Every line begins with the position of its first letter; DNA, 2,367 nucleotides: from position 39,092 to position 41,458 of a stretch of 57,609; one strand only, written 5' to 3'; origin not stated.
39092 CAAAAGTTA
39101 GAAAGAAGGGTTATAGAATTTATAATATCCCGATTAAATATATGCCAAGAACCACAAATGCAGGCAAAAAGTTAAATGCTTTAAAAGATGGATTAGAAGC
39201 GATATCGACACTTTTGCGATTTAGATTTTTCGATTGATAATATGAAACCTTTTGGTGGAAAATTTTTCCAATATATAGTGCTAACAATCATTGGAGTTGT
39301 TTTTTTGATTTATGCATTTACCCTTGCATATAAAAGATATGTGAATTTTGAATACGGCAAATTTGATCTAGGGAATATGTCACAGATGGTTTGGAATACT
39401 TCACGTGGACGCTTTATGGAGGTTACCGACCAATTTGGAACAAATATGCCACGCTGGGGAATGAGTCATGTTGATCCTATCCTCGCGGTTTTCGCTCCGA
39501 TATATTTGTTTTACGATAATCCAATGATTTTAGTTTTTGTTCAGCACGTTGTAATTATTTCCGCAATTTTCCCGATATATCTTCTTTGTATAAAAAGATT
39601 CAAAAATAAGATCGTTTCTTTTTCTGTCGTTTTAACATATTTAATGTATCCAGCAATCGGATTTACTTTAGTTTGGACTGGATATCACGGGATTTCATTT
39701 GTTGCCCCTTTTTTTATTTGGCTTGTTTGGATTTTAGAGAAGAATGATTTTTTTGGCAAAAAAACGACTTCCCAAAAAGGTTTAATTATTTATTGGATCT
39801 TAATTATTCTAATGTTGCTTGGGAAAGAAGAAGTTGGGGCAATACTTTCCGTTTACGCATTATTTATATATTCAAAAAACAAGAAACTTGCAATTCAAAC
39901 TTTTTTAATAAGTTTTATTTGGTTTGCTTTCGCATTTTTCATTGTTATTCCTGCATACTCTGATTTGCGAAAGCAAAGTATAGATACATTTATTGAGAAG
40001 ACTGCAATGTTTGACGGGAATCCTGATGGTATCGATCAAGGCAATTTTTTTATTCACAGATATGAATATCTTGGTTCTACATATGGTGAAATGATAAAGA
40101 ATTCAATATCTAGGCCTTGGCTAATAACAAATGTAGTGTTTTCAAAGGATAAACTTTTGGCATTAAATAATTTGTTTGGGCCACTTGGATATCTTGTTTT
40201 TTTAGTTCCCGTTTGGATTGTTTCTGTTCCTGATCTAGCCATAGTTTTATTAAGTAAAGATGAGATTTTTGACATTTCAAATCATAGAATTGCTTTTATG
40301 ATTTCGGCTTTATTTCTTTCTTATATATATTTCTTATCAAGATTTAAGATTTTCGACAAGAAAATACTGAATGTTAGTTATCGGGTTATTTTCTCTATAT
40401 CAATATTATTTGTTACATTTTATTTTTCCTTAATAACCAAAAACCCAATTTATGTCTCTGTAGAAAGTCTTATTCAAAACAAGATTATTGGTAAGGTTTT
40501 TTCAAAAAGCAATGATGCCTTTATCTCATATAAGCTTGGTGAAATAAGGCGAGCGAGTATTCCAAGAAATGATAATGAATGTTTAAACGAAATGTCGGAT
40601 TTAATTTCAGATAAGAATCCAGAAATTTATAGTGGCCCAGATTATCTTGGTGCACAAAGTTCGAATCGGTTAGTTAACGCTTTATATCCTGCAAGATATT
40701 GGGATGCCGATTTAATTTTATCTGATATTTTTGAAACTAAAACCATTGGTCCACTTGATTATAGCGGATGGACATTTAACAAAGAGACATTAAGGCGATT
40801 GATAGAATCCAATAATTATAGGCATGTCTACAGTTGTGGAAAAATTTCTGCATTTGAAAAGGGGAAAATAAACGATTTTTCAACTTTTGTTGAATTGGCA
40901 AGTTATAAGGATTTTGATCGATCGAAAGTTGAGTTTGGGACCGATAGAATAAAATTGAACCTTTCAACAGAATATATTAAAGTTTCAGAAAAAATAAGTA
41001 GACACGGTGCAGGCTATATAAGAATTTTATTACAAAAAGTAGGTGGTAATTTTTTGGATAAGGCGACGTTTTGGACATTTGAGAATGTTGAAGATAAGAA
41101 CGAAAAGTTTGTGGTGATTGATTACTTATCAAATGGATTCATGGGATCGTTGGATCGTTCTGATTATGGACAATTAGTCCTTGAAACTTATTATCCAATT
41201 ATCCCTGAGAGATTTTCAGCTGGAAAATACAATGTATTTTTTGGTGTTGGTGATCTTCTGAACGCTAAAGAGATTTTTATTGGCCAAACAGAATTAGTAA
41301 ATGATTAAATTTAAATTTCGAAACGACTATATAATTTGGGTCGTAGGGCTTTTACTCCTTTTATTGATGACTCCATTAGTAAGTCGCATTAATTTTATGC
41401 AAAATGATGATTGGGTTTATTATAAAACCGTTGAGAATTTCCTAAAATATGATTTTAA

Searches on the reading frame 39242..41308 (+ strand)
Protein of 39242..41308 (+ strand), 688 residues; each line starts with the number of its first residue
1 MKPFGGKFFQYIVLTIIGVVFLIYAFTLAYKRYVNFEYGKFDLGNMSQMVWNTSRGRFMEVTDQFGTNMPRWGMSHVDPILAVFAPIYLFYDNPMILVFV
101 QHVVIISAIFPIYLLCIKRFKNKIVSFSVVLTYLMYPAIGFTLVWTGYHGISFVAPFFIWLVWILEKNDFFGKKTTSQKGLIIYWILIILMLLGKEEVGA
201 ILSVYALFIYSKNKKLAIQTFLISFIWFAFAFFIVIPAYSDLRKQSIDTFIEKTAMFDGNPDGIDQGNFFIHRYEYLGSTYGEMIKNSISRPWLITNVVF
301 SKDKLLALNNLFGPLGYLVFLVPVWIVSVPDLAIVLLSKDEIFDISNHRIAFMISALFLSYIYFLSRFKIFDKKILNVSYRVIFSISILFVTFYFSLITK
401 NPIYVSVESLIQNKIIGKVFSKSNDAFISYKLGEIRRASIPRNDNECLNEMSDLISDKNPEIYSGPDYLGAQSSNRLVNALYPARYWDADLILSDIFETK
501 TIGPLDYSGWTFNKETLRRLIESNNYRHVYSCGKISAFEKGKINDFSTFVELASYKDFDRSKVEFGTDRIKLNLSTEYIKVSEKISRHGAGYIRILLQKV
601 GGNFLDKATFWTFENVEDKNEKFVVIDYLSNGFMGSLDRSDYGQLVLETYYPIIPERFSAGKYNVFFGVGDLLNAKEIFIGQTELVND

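Call 15: search_protein_families(library=pfam, proteins=[window:39242-41308:+], max_evalue=0.001)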
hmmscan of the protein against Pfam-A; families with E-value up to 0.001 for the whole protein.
window:39242-41308:+ (688 aa): 1 family
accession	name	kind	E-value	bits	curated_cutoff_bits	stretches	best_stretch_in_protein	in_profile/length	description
PF09852.15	DUF2079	-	2e-27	96.8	28.2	1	32-397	1-342/459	Predicted membrane protein (DUF2079)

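Call 72: search_protein_families(library=ncbifam, proteins=[window:39242-41308:+], max_evalue=0.001)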
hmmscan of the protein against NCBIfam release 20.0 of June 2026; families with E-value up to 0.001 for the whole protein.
window:39242-41308:+ (688 aa): 0 families
